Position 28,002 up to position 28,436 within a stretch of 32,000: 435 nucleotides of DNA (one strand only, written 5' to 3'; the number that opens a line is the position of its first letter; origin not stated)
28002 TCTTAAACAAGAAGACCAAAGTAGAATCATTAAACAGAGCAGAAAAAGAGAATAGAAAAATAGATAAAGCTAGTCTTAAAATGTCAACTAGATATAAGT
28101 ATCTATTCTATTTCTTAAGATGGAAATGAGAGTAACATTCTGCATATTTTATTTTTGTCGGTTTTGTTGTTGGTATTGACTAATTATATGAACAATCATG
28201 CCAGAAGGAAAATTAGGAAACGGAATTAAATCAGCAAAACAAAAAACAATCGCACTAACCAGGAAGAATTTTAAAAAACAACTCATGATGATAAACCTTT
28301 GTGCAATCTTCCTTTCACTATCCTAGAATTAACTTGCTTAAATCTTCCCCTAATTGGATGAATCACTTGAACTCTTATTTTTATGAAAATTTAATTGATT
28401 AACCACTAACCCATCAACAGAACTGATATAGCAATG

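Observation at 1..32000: Only about half of the window is intact coding; six kb-scale AT-rich spacers look like a gene graveyard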

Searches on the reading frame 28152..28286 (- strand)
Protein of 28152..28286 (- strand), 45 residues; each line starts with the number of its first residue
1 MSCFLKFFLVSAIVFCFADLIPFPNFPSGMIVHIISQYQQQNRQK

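Call 55: search_protein_families(library=ncbifam, max_evalue=0.001, proteins=[window:28152-28286:-])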
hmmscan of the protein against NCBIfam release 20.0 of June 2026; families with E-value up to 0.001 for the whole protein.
seq(45 aa): 0 families
